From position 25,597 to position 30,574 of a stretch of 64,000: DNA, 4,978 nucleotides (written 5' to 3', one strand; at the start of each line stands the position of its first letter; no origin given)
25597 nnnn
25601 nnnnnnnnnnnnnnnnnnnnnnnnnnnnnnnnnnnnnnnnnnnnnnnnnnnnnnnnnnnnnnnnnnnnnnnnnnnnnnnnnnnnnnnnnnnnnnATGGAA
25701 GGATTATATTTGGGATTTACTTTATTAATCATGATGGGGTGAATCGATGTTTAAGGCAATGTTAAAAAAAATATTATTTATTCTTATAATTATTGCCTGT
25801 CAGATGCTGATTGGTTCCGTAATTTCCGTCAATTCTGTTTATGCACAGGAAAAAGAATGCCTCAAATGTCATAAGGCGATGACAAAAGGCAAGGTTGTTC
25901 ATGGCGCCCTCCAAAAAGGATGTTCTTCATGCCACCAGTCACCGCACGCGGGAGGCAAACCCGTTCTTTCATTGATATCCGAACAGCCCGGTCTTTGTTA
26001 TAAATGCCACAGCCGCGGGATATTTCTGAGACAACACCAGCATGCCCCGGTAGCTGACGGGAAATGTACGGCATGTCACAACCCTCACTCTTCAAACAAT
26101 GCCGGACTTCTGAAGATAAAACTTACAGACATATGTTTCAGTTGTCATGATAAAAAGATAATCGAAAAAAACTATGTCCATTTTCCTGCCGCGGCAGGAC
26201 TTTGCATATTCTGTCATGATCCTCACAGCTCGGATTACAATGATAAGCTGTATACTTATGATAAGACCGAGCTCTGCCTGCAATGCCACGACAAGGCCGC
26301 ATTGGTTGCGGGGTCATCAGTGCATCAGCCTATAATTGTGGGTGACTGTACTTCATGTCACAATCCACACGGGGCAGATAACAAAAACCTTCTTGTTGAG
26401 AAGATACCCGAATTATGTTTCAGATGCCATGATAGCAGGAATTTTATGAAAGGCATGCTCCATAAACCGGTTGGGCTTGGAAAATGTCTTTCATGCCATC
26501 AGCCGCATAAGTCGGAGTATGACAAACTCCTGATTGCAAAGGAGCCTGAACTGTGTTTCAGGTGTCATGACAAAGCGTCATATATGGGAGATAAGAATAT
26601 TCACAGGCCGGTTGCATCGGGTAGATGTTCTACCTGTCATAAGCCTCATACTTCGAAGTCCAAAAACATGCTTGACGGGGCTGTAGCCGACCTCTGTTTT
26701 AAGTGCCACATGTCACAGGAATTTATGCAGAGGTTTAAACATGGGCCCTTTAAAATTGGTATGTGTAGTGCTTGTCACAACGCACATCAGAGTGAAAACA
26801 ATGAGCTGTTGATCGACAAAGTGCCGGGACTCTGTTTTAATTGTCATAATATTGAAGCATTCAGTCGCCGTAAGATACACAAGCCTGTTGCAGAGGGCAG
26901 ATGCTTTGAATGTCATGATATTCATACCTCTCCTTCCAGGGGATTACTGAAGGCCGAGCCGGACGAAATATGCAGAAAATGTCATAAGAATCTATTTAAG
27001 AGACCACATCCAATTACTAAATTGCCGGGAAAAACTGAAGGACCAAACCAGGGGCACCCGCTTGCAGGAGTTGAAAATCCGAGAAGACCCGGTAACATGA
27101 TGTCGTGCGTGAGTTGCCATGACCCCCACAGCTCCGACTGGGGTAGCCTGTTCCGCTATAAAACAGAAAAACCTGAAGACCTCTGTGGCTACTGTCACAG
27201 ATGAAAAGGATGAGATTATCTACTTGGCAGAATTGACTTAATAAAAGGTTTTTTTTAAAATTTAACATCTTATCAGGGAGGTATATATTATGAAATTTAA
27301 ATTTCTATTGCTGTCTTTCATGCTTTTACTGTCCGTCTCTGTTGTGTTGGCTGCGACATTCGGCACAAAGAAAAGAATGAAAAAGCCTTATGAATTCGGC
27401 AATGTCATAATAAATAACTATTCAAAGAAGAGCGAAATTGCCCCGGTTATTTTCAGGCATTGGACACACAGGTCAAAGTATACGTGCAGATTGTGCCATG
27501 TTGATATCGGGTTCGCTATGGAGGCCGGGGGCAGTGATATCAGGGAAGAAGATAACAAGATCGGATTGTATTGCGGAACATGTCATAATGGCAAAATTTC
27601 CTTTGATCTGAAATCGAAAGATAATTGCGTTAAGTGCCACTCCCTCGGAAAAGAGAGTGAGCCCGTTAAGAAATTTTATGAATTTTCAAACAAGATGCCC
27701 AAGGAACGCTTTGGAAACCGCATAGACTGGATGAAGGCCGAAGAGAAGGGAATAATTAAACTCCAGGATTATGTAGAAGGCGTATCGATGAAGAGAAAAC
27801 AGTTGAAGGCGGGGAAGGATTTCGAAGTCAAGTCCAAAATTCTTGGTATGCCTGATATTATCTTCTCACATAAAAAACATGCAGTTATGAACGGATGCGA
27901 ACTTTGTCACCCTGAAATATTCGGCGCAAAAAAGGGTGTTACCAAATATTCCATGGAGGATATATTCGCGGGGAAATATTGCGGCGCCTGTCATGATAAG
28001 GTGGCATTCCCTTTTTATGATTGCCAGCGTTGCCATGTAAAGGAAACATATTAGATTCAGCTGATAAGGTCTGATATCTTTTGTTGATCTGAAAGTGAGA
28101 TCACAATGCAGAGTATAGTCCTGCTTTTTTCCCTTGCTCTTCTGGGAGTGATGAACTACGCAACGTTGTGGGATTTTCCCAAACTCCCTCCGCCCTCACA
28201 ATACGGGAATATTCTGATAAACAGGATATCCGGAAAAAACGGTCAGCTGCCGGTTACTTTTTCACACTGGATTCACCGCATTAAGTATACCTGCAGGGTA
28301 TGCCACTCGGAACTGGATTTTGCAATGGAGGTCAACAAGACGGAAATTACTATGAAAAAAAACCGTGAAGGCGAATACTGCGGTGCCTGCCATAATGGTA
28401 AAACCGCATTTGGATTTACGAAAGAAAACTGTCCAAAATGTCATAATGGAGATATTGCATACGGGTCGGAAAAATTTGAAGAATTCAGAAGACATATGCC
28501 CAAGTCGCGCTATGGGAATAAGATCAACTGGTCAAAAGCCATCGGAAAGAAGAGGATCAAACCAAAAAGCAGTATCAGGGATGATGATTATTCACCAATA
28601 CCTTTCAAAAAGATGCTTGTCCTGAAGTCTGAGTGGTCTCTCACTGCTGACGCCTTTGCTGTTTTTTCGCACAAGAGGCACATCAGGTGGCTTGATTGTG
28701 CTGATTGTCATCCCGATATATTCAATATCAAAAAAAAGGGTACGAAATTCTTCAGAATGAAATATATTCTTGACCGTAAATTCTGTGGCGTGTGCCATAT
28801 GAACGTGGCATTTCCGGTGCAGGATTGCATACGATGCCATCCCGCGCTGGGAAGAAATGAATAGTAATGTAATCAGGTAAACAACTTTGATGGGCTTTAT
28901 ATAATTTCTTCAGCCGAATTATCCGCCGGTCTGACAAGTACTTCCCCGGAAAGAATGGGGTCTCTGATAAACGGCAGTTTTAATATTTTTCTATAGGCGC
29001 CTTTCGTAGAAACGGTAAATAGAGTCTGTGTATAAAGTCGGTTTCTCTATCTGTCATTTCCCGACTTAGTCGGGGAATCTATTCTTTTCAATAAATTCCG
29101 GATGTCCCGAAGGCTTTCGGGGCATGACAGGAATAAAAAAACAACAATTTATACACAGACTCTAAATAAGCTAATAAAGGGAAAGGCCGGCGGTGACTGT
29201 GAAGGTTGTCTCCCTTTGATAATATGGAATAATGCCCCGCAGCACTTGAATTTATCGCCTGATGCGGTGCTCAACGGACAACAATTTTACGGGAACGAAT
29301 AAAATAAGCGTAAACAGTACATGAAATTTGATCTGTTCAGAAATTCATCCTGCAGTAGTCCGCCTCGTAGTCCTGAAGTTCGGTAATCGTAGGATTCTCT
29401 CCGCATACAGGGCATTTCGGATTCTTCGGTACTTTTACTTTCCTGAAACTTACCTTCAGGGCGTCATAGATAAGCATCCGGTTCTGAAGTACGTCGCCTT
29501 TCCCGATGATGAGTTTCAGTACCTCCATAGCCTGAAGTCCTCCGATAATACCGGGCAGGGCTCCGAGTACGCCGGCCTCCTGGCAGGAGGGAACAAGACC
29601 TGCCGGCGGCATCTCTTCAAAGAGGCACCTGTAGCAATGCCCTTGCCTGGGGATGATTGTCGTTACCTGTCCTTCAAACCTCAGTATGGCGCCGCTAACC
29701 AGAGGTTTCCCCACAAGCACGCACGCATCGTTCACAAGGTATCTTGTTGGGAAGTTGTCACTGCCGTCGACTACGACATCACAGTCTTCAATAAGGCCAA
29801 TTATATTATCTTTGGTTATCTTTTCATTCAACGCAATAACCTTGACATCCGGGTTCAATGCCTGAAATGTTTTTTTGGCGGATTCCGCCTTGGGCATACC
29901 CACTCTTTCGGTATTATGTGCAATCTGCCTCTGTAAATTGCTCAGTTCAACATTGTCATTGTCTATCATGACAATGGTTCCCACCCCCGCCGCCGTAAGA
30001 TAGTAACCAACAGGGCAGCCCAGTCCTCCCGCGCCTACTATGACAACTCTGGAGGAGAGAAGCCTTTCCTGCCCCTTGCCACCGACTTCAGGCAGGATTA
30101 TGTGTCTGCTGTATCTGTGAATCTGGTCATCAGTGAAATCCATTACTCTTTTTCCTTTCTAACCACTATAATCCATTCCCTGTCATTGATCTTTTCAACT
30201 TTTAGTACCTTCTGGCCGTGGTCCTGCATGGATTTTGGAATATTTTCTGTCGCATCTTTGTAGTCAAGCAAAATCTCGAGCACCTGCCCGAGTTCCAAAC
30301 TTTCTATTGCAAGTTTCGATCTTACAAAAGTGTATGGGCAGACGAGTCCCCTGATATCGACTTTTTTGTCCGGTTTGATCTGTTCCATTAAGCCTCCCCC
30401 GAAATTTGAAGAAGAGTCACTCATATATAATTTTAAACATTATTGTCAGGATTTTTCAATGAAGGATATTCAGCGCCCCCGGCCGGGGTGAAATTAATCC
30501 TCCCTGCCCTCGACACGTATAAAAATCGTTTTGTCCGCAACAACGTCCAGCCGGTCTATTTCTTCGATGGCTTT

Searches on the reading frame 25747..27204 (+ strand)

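Call 16: search_protein_families(library=pfam, proteins=[window:25747-27204:+], max_evalue=0.00001)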
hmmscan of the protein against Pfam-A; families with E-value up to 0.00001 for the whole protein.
window:25747-27204:+ (485 aa): 4 families
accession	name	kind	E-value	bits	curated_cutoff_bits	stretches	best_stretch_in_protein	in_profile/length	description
PF09699.15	Paired_CXXCH_1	-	2.9e-112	366.5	20.6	9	193-230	1-38/41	Doubled CXXCH motif (Paired_CXXCH_1)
PF14522.11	Cytochrome_C7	-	1.7e-18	66.7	24.8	0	34-89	12-67/67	Cytochrome c7 and related cytochrome c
PF14537.11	Cytochrom_c3_2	-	4.9e-17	62.6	25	0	246-321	8-78/79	Cytochrome c3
PF02085.21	Cytochrom_CIII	-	2e-07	31.7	22.9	0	193-274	28-101/101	Class III cytochrome C family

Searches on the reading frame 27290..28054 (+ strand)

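Call 16: search_protein_families(library=pfam, proteins=[window:27290-28054:+], max_evalue=0.00001)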
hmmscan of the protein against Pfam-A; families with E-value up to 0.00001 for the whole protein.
window:27290-28054:+ (254 aa): 2 families
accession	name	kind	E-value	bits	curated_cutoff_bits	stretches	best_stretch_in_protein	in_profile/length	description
PF14522.11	Cytochrome_C7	-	1.7e-27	95.4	24.8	2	53-118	1-67/67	Cytochrome c7 and related cytochrome c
PF02085.21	Cytochrom_CIII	-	6.3e-09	36.5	22.9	0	45-124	13-89/101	Class III cytochrome C family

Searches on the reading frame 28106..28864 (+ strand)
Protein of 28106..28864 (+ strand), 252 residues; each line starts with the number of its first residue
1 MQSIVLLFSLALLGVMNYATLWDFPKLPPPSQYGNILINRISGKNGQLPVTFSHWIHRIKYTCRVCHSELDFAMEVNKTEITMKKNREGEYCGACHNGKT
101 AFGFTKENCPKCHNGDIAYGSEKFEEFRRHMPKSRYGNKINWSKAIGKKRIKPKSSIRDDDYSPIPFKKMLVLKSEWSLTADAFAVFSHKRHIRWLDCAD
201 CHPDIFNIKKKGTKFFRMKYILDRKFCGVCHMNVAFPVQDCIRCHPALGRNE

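Call 16: search_protein_families(library=pfam, proteins=[window:28106-28864:+], max_evalue=0.00001)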
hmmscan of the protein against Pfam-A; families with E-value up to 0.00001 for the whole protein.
window:28106-28864:+ (252 aa): 2 families
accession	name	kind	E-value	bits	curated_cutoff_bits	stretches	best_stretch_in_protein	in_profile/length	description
PF14522.11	Cytochrome_C7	-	1.1e-27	96.1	24.8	2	50-114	1-67/67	Cytochrome c7 and related cytochrome c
PF02085.21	Cytochrom_CIII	-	2.6e-08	34.5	22.9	0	46-114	17-83/101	Class III cytochrome C family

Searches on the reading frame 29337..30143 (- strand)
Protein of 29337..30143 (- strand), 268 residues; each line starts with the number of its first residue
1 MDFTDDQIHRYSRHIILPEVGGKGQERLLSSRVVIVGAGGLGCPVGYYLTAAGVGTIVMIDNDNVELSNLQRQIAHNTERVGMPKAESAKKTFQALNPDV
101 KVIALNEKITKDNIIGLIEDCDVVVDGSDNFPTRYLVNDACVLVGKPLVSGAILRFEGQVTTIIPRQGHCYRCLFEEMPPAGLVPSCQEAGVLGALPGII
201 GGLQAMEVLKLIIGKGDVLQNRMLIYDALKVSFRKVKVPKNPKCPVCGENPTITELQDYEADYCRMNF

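Call 16: search_protein_families(library=pfam, proteins=[window:29337-30143:-], max_evalue=0.00001)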
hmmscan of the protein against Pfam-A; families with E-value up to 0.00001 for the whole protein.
window:29337-30143:- (268 aa): 1 family
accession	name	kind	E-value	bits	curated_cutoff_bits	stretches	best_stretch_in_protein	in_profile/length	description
PF00899.27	ThiF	-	1.9e-87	292.8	28.1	1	11-246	1-238/238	ThiF family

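Call 56: search_solved_structures(query=window:29337-30143:-, max_evalue=1e-30)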
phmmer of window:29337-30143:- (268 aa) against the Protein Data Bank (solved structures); distinct sequences matched with E-value up to 1e-30: 7.
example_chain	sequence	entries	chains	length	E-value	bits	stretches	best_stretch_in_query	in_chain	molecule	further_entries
1jw9_B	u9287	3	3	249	1.8e-60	207.8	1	3-249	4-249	MOLYBDOPTERIN BIOSYNTHESIS MOEB PROTEIN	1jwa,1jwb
1zfn_A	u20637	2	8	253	4e-55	190.3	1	5-249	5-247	Adenylyltransferase thiF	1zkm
1zud_1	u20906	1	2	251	4.9e-55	190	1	5-249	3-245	Adenylyltransferase thiF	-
6yub_B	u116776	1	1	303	5.3e-55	189.9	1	4-215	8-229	Adenylyltransferase and sulfurtransferase uba4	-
6yub_A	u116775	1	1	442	2.7e-54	187.6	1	4-215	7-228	Adenylyltransferase and sulfurtransferase uba4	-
6yuc_D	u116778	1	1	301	2e-53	184.7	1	4-215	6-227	Adenylyltransferase and sulfurtransferase uba4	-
6z6s_DDD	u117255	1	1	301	2.3e-53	184.5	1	4-215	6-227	Adenylyltransferase and sulfurtransferase uba4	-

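Call 67: search_protein_families(library=ncbifam, proteins=[window:29337-30143:-], max_evalue=1e-8)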
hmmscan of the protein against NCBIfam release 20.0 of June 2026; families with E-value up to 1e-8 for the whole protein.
window:29337-30143:- (268 aa): 20 families
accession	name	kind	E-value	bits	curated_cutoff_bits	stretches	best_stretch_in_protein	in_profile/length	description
NF006444.0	PRK08762.1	equivalog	4e-118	394.4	449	1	4-261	121-381/387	molybdopterin-synthase adenylyltransferase MoeB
NF047750.1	SAMPActivE1UbaA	equivalog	3.7e-103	344.5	450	1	4-260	6-260/270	SAMP-activating enzyme E1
NF005646.0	PRK07411.1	equivalog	2.6e-95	319.8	633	1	2-264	10-265/390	molybdopterin-synthase adenylyltransferase MoeB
NF004281.0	PRK05690.1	subfamily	3.3e-94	314.8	266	1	3-248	5-249/250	molybdopterin-synthase adenylyltransferase MoeB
NF005902.0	PRK07878.1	equivalog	7.8e-93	311.5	647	1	3-264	15-273/392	adenylyltransferase/sulfurtransferase MoeZ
TIGR02356.1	adenyl_thiF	equivalog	1.4e-79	266.2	275.25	1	10-212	1-203/203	thiazole biosynthesis adenylyltransferase ThiF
TIGR02355.1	moeB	equivalog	7.9e-74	248.1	376.55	1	9-247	3-240/240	molybdopterin-synthase adenylyltransferase MoeB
NF004111.0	PRK05600.1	equivalog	9.2e-72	242.2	437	1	5-245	16-259/371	ThiF family adenylyltransferase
NF006204.0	PRK08328.1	equivalog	1.5e-59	201.4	339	1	4-236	3-229/231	hypothetical protein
NF009123.0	PRK12475.1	subfamily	1.8e-53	182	510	1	9-258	3-254/338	MoeB/ThiF family adenylyltransferase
NF006395.0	PRK08644.1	equivalog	1e-28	100.5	159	1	23-151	23-152/215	sulfur carrier protein ThiS adenylyltransferase ThiF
NF006077.0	PRK08223.1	equivalog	2.2e-24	85.9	266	1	22-165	20-165/296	hypothetical protein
TIGR02354.1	thiF_fam2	equivalog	6.1e-22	78.5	152.2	1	24-140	15-130/200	thiamine biosynthesis protein ThiF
TIGR01408.1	Ube1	subfamily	1.5e-19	69.3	750.05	1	20-187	409-583/1008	ubiquitin-activating enzyme E1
NF011696.0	PRK15116.1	equivalog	4.2e-16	59.4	304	1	23-134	23-135/268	tRNA cyclic N6-threonylcarbamoyladenosine(37) synthase TcdA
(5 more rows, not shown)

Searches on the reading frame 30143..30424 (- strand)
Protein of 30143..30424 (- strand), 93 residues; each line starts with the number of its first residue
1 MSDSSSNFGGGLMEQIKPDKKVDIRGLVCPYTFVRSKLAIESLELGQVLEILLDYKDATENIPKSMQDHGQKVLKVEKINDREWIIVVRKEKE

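Call 67: search_protein_families(library=ncbifam, proteins=[window:30143-30424:-], max_evalue=1e-8)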
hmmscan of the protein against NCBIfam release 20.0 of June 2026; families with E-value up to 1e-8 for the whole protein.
window:30143-30424:- (93 aa): 2 families
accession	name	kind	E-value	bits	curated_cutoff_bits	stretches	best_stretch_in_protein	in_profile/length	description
NF008242.0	PRK11018.1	equivalog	1.9e-14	53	79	1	13-78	2-67/78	sulfurtransferase-like selenium metabolism protein YedF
NF041048.1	TusA_like_YeeD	exception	7.7e-11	41.5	147.5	1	20-90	2-72/72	thiosulfate utilization sulfurtransferase TsuB/YeeD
